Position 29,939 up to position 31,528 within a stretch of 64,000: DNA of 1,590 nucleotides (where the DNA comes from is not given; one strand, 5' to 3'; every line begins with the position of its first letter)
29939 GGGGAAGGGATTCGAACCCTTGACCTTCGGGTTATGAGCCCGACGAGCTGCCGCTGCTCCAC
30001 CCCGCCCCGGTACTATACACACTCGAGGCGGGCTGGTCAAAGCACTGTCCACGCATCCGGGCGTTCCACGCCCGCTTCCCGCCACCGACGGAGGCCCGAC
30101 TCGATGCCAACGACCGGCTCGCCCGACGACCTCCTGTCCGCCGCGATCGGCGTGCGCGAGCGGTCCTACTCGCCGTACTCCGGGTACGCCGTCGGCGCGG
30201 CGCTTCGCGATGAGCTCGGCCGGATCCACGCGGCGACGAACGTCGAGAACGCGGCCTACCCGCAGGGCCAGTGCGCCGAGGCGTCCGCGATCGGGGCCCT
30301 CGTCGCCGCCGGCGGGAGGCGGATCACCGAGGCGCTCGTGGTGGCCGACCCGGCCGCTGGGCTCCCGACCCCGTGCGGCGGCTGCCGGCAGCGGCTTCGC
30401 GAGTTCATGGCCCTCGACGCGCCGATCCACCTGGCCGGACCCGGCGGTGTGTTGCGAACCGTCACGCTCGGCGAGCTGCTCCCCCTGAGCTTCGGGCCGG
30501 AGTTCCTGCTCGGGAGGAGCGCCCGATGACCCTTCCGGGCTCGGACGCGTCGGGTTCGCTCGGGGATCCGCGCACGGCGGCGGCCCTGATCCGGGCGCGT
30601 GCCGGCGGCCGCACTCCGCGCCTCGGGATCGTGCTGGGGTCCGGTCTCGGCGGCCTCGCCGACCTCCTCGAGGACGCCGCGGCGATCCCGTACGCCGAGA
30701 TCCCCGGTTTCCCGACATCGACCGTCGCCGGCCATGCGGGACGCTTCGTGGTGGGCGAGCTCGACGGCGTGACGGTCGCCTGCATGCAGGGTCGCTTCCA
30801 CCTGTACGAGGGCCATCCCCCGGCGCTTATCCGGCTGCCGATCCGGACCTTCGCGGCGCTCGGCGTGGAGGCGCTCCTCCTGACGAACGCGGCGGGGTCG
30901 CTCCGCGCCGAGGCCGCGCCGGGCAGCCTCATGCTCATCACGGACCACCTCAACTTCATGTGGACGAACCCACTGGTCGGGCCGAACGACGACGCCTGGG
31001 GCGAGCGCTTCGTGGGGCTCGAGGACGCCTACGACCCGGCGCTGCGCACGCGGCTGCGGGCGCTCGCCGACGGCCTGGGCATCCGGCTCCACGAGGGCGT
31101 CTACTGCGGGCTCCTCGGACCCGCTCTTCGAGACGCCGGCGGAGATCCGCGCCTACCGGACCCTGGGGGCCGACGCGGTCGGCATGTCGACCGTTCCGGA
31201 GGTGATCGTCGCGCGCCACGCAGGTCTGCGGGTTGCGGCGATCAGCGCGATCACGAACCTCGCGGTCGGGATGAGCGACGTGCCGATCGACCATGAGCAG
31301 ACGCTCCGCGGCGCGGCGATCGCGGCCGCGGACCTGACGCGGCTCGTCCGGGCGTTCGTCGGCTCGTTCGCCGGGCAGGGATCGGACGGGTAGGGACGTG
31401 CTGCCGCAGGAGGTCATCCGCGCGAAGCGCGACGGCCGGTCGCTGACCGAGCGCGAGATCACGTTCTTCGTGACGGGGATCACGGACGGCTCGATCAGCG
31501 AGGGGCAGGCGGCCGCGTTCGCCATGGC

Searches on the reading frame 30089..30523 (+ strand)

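Call 48: search_protein_families(library=pfam, proteins=[window:30089-30523:+], max_evalue=0.001)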
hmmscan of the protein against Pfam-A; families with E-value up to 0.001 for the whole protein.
window:30089-30523:+ (145 aa): 2 families
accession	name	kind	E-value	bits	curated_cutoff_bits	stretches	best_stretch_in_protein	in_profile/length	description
PF00383.29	dCMP_cyt_deam_1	-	1.7e-11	44.3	25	1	14-107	6-94/102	Cytidine and deoxycytidylate deaminase zinc-binding region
PF08211.18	dCMP_cyt_deam_2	-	4.3e-08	33.9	25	1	12-82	41-113/130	Cytidine and deoxycytidylate deaminase zinc-binding region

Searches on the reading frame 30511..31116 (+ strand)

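Call 48: search_protein_families(library=pfam, proteins=[window:30511-31116:+], max_evalue=0.001)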
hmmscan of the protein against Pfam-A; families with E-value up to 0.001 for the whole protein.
window:30511-31116:+ (202 aa): 1 family
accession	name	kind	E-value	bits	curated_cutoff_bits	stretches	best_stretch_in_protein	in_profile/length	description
PF01048.26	PNP_UDP_1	-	6.2e-31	108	25.1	1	37-200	1-149/233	Phosphorylase superfamily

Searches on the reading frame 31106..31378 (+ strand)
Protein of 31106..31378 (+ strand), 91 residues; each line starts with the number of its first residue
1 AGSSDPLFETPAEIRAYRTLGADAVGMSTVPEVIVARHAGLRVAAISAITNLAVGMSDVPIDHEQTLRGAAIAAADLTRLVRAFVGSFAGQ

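Call 50: search_protein_families(library=pfam, proteins=[window:31106-31378:+], max_evalue=0.001)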
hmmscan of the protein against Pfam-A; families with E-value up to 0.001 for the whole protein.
window:31106-31378:+ (91 aa): 1 family
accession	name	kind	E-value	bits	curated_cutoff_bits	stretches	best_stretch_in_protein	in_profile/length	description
PF01048.26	PNP_UDP_1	-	5e-22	78.9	25.1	1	3-85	150-232/233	Phosphorylase superfamily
